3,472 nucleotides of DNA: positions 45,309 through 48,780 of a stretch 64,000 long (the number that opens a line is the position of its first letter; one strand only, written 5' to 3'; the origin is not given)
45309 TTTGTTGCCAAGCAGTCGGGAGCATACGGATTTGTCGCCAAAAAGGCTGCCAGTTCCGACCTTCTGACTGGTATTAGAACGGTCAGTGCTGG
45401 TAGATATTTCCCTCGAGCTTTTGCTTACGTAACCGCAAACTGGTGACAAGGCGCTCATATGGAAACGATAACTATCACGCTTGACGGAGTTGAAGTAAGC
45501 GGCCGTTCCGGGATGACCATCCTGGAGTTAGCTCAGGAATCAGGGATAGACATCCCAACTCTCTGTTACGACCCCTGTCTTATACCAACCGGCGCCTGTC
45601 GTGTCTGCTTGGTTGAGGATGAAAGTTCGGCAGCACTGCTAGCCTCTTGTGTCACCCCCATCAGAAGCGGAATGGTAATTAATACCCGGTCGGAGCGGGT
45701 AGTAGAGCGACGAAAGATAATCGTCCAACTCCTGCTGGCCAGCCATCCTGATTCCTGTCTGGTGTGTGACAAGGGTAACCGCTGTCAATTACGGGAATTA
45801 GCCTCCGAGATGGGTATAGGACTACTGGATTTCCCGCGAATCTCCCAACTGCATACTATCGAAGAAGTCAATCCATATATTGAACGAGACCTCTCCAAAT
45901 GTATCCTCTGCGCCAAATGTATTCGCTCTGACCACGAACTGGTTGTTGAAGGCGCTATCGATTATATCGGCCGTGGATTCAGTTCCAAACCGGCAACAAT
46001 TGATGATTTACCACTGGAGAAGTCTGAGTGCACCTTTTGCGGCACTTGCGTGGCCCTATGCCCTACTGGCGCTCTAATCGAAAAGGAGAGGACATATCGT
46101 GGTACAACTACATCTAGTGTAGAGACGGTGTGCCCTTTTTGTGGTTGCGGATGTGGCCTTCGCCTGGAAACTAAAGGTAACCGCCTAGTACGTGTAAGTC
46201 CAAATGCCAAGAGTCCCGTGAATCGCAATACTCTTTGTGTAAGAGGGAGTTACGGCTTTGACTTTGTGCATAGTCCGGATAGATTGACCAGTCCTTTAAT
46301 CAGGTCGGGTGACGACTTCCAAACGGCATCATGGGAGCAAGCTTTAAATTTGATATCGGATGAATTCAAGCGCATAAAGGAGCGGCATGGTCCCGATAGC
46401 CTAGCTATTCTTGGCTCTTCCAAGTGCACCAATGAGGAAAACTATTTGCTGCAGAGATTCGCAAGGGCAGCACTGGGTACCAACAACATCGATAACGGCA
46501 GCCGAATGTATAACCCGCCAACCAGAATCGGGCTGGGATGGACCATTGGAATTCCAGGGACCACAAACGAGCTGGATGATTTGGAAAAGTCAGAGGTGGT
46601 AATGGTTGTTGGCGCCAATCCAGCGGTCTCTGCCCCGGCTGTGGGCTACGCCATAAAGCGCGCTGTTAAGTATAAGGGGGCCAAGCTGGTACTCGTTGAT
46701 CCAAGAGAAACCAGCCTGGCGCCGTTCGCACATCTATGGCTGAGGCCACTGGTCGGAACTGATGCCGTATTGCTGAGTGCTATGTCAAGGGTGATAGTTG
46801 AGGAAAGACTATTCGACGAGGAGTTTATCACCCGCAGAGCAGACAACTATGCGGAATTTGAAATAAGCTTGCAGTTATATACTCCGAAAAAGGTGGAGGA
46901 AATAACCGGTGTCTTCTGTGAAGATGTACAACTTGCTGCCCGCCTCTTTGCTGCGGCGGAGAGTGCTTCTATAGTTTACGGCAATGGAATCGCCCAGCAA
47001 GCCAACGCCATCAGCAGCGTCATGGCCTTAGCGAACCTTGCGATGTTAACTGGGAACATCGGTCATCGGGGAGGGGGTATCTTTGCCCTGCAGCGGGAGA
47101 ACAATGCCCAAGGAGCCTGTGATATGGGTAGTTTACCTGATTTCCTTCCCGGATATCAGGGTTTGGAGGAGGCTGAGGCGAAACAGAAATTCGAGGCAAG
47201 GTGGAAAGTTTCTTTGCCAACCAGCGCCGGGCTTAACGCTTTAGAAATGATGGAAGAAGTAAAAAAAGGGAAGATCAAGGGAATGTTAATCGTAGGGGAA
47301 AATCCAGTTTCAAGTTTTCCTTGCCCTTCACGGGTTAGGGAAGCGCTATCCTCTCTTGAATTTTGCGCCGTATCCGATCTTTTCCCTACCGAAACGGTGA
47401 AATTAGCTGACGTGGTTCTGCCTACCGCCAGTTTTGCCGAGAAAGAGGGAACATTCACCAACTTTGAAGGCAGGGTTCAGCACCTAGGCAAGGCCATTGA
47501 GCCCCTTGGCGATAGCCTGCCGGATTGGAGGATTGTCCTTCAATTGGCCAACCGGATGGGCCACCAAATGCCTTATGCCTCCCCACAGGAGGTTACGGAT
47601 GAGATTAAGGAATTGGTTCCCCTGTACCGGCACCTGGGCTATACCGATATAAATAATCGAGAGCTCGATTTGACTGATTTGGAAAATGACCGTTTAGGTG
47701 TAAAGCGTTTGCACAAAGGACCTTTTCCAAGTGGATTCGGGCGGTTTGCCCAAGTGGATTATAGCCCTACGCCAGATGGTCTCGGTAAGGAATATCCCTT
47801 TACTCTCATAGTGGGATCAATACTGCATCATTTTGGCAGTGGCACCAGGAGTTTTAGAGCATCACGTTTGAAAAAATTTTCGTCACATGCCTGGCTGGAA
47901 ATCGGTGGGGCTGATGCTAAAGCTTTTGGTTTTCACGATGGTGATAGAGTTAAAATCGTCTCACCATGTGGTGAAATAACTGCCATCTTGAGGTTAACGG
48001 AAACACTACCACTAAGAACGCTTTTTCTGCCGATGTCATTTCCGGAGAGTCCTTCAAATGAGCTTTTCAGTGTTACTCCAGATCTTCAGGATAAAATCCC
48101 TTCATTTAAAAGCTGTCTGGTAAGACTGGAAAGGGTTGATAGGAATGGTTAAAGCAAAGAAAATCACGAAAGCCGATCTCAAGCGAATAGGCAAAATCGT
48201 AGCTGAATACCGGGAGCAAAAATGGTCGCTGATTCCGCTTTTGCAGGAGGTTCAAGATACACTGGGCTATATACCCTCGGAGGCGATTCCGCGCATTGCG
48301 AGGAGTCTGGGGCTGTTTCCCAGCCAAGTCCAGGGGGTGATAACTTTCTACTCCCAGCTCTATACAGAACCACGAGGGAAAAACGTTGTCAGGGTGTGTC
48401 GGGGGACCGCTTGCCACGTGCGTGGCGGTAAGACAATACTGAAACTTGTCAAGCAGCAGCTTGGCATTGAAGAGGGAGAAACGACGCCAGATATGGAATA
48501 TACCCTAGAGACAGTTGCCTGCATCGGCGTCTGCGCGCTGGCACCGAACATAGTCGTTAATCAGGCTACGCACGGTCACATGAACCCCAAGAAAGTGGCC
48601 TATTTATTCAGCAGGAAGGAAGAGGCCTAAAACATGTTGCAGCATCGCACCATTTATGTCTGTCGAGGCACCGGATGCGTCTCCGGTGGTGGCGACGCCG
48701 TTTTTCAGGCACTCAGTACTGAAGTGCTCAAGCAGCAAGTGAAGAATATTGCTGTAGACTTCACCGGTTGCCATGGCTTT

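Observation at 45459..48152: Full-length formate-dehydrogenase-like subunit with all three catalytic residues substituted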

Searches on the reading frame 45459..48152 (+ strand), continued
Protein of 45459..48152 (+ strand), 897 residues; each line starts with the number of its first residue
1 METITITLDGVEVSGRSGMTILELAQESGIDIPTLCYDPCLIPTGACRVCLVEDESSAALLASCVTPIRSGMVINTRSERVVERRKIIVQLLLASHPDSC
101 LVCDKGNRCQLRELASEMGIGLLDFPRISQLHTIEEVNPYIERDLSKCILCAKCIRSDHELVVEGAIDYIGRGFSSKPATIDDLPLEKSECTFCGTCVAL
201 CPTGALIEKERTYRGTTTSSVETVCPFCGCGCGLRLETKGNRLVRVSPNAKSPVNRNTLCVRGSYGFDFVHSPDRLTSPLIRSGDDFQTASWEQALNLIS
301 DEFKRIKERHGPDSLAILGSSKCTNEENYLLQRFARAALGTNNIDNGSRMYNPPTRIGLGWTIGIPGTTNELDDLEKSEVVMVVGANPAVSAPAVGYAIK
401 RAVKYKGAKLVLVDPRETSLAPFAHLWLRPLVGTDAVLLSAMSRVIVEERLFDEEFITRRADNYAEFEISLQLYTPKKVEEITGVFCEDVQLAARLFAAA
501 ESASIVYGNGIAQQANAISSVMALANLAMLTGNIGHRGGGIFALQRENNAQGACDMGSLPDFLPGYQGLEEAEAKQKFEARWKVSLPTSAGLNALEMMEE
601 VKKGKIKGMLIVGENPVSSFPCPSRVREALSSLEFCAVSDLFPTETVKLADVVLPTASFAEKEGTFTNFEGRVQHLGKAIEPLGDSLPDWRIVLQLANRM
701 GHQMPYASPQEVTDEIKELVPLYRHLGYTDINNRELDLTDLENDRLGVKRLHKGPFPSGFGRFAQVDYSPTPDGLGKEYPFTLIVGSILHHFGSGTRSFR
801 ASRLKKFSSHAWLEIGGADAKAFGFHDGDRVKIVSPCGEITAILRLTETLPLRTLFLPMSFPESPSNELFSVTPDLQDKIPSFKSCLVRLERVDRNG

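Call 84: find_encoding_contigs(protein=P0130, flank=7000, max_places=1)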
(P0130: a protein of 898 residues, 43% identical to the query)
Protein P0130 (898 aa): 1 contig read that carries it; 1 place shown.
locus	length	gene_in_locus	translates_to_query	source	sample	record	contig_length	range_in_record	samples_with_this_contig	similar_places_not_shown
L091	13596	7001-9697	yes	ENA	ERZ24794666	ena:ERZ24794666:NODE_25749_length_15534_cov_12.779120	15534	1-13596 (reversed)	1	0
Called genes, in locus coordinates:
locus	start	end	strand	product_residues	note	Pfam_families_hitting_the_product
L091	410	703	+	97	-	PF04365:BrnT_toxin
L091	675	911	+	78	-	PF14384:BrnA_antitoxin (weak)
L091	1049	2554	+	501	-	PF01841:Transglut_core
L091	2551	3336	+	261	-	PF00005:ABC_tran, PF13304:AAA_21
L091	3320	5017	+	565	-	PF16949:ABC_tran_2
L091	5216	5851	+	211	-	PF00376:MerR, PF12728:HTH_17, PF00072:Response_reg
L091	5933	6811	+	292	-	PF02219:MTHFR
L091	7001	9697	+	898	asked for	PF13510:Fer2_4, PF10588:NADH-G_4Fe-4S_3, PF14697:Fer4_21 (weak), PF22117:Fer4_Nqo3, PF12838:Fer4_7 (weak), PF04879:Molybdop_Fe4S4, PF00384:Molybdopterin, PF01568:Molydop_binding, +1 more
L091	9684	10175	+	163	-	PF01257:2Fe-2S_thioredx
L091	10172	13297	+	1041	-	PF01257:2Fe-2S_thioredx (weak), PF01512:Complex1_51K, PF10531:SLBB (weak), PF10589:NADH_4Fe-4S, PF14691:Fer4_20, PF01946:Thi4 (weak), PF07992:Pyr_redox_2, PF13738:Pyr_redox_3, +4 more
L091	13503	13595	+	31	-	?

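Call 88: find_homologous_proteins(query=P0187, max_evalue=1e-50)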
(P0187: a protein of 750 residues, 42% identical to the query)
Query P0187 (750 aa): 7490 proteins with E <= 1e-50 among 8000 candidates; the best 120 are listed.
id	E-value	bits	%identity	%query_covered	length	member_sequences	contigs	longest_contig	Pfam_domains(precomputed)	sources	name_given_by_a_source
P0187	0.0e+0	1731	100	100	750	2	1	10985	PF13510.12,PF00384.28,PF00037.33,PF12838.13,PF22117.3,PF13187.12,PF04879.22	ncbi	-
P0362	0.0e+0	1369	83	94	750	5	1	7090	PF00384.28,PF00037.33,PF12838.13,PF22117.3,PF13187.12,PF04879.22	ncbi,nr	ncbi:MAG: molybdopterin-dependent oxidoreductase, partial [Dehalococcoidia bacterium]|nr:molybdopter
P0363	0.0e+0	1227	81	86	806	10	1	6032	PF00384.28,PF00037.33,PF01568.28,PF12838.13,PF22117.3,PF04879.22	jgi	jgi:formate dehydrogenase alpha subunit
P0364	3.3e-288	976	56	100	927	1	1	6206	PF13510.12,PF10588.15,PF00384.28,PF00037.33,PF01568.28,PF12838.13,PF22117.3,PF04879.22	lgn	-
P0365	2.0e-283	960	56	100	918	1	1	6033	PF14697.12,PF13510.12,PF10588.15,PF00384.28,PF00037.33,PF01568.28,PF12838.13,PF22117.3,PF04879.22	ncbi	-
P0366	5.6e-283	959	57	99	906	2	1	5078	PF14697.12,PF13510.12,PF10588.15,PF00384.28,PF00037.33,PF01568.28,PF12838.13,PF22117.3,PF04879.22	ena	-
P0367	2.8e-281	953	55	99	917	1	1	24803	PF14697.12,PF13510.12,PF10588.15,PF00384.28,PF00037.33,PF01568.28,PF12838.13,PF22117.3,PF13237.12,PF04879.22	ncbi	-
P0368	1.0e-279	948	55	99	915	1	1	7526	PF14697.12,PF13510.12,PF10588.15,PF00384.28,PF00037.33,PF01568.28,PF12838.13,PF22117.3,PF13187.12,PF04879.22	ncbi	-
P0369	3.2e-279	946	55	100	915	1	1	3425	PF13510.12,PF10588.15,PF00384.28,PF00037.33,PF01568.28,PF12838.13,PF22117.3,PF04879.22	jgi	-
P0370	3.0e-278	943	55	100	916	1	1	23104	PF13510.12,PF10588.15,PF00384.28,PF00037.33,PF01568.28,PF12838.13,PF22117.3,PF04879.22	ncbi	-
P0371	1.2e-277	941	55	100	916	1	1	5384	PF13510.12,PF10588.15,PF00384.28,PF00111.33,PF00037.33,PF01568.28,PF12838.13,PF22117.3,PF04879.22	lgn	-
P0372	8.9e-277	938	54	100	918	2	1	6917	PF14697.12,PF13510.12,PF10588.15,PF00384.28,PF00111.33,PF00037.33,PF01568.28,PF12838.13,PF22117.3,PF04879.22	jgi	-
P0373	9.8e-277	938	55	100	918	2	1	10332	PF13510.12,PF10588.15,PF00384.28,PF00111.33,PF00037.33,PF01568.28,PF12838.13,PF22117.3,PF13237.12,PF04879.22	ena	-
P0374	4.6e-275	933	54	100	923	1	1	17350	PF14697.12,PF13510.12,PF10588.15,PF00384.28,PF00037.33,PF01568.28,PF12838.13,PF22117.3,PF04879.22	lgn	-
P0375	4.7e-275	933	54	100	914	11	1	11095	PF13510.12,PF10588.15,PF00384.28,PF00037.33,PF01568.28,PF12838.13,PF22117.3,PF04879.22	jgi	-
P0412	6.0e-263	893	52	99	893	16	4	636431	PF13510.12,PF10588.15,PF00384.28,PF00037.33,PF01568.28,PF12838.13,PF22117.3,PF13237.12,PF04879.22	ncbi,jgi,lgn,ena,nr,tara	ncbi:MAG: formate dehydrogenase subunit alpha [Dehalococcoidales bacterium]|jgi:formate dehydrogenas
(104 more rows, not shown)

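Call 90: find_encoding_contigs(protein=P0412, flank=7000, max_places=2)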
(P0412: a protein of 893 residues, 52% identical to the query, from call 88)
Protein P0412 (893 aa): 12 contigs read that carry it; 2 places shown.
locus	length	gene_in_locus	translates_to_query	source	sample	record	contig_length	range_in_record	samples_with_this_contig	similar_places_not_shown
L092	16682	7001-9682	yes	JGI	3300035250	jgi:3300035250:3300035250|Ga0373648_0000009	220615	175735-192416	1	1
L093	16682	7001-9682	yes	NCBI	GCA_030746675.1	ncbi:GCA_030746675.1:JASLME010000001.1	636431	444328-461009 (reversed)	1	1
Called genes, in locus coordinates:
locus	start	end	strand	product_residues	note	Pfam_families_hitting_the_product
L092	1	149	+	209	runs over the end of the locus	PF01865:PhoU_div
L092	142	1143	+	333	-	PF01384:PHO4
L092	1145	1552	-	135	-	PF00625:Guanylate_kin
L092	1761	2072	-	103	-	PF04025:RemA-like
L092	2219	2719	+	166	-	PF01257:2Fe-2S_thioredx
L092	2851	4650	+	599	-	PF01512:Complex1_51K, PF12797:Fer4_2 (faint), PF10589:NADH_4Fe-4S, PF12838:Fer4_7 (weak), PF13187:Fer4_9, PF13237:Fer4_10 (weak), PF14697:Fer4_21, PF00037:Fer4 (weak), +1 more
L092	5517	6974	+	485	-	PF14691:Fer4_20, PF01262:AlaDh_PNT_C (faint), PF01946:Thi4 (weak), PF00070:Pyr_redox (faint), PF01266:DAO (weak), PF07992:Pyr_redox_2, PF13450:NAD_binding_8, PF13738:Pyr_redox_3 (weak), +1 more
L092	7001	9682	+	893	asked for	PF13510:Fer2_4, PF10588:NADH-G_4Fe-4S_3, PF22117:Fer4_Nqo3, PF12838:Fer4_7, PF00037:Fer4 (weak), PF04879:Molybdop_Fe4S4, PF00384:Molybdopterin, PF01568:Molydop_binding, +1 more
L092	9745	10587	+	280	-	PF00175:NAD_binding_1 (faint), PF10418:DHODB_Fe-S_bind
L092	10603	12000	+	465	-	PF14691:Fer4_20, PF01262:AlaDh_PNT_C (faint), PF01266:DAO (faint), PF07992:Pyr_redox_2, PF12831:FAD_oxidored (weak), PF13241:NAD_binding_7 (faint), PF13450:NAD_binding_8, PF00070:Pyr_redox (weak), +1 more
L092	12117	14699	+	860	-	PF01624:MutS_I, PF05188:MutS_II, PF05192:MutS_III, PF05190:MutS_IV, PF00488:MutS_V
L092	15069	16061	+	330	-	PF01960:ArgJ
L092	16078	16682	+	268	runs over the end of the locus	PF00696:AA_kinase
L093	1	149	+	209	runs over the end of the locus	PF01865:PhoU_div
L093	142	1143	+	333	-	PF01384:PHO4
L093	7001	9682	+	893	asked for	PF13510:Fer2_4, PF10588:NADH-G_4Fe-4S_3, PF22117:Fer4_Nqo3, PF12838:Fer4_7, PF00037:Fer4 (weak), PF04879:Molybdop_Fe4S4, PF00384:Molybdopterin, PF01568:Molydop_binding, +1 more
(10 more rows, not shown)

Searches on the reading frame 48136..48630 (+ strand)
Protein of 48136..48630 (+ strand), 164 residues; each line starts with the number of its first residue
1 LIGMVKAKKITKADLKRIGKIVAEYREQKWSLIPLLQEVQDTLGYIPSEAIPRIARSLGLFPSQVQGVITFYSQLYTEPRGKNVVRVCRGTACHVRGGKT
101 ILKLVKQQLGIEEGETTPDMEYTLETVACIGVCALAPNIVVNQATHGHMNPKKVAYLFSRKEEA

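Call 3: search_protein_families(library=pfam, proteins=[window:48136-48630:+])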
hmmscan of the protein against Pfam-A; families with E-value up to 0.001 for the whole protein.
window:48136-48630:+ (164 aa): 1 family
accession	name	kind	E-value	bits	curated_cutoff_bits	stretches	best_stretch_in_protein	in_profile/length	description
PF01257.25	2Fe-2S_thioredx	-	5.5e-48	162.9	24.8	1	20-158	3-141/145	Thioredoxin-like [2Fe-2S] ferredoxin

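Call 4: search_protein_families(library=ncbifam, proteins=[window:48136-48630:+])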
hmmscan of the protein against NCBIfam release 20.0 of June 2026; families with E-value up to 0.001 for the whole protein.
window:48136-48630:+ (164 aa): 9 families
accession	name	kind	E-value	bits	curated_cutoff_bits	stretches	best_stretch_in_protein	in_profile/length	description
NF005722.0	PRK07539.1-2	equivalog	8e-48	162.5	141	1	9-160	4-155/157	NADH-quinone oxidoreductase subunit NuoE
NF004638.0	PRK05988.1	equivalog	5.9e-43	146.4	198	1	9-160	5-156/159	formate dehydrogenase subunit gamma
TIGR01958.1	nuoE_fam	subfamily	3.4e-37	127.8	142.4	1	18-159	2-145/148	NADH-quinone oxidoreductase subunit NuoE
NF005747.0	PRK07571.1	equivalog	1.2e-35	122.7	224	1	14-155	21-162/173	bidirectional hydrogenase complex protein HoxE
NF005721.0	PRK07539.1-1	equivalog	2.1e-32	112.6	308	1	15-156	31-172/292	NADH-quinone oxidoreductase subunit NuoE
NF005725.0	PRK07539.1-5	equivalog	6.7e-32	110.6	220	1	9-160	16-170/174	NADH-quinone oxidoreductase subunit NuoE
NF005723.0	PRK07539.1-3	equivalog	1.9e-24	86.3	226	1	11-157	3-152/158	NADH-quinone oxidoreductase subunit NuoE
NF005724.0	PRK07539.1-4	equivalog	1.3e-21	77.6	280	1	11-157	19-168/240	NADH-quinone oxidoreductase subunit NuoE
NF009040.0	PRK12373.1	equivalog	8.9e-16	58.6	514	1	28-157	35-165/400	NADH-quinone oxidoreductase subunit E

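Call 79: search_solved_structures(query=window:48136-48630:+, max_evalue=1e-10)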
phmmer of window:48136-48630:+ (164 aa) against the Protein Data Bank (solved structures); distinct sequences matched with E-value up to 1e-10: 53.
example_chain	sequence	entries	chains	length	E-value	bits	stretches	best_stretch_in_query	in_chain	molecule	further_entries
7t2r_C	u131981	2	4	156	1.5e-48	167.8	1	15-158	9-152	NiFe hydrogenase subunit C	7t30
8a6t_C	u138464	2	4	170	4.2e-42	146.9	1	15-158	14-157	Electron bifurcating hydrogenase subunit HydC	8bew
9n5u_C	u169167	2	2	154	5.9e-40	139.9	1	23-159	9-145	NfnC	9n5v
6vw7_A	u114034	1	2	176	8.6e-34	119.9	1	12-156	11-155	NAD-dependent formate dehydrogenase gamma subunit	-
6vw8_A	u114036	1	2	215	1.6e-33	119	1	12-156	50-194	NAD-dependent formate dehydrogenase gamma subunit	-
7p5h_C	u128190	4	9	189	6.4e-33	117.1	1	15-160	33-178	Fe-hydrogenase, subunit gamma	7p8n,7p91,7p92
9bov_C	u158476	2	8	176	7.7e-33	116.8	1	9-160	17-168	NADH dehydrogenase (Ubiquinone), 24 kDa subunit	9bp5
8oh5_A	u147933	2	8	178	9.6e-32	113.2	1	11-157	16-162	NAD-dependent formate dehydrogenase gamma subunit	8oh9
7q4v_C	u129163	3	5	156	8.5e-31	110.2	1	13-154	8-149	Iron hydrogenase HydC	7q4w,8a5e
9mqx_C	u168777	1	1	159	1.6e-30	109.3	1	18-162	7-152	NADH:ubiquinone oxidoreductase 24 kD subunit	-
7awt_E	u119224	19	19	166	8.9e-29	103.6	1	8-160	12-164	NADH-quinone oxidoreductase subunit E | NADH dehydrogenase I subunit E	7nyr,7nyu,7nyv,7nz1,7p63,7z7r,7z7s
7p61_E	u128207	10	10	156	1.3e-28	103.1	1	12-160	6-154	NADH dehydrogenase I subunit E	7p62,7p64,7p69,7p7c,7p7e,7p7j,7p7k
9q8i_E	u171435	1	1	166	1.6e-27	99.5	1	8-160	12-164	NADH-quinone oxidoreductase subunit E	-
9wxb_E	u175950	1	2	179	5.2e-26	94.6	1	13-152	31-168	Formate dehydrogenase gamma subunit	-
7zd6_2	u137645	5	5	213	1.9e-24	89.5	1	11-157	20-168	NADH dehydrogenase [ubiquinone] flavoprotein 2, mitochondrial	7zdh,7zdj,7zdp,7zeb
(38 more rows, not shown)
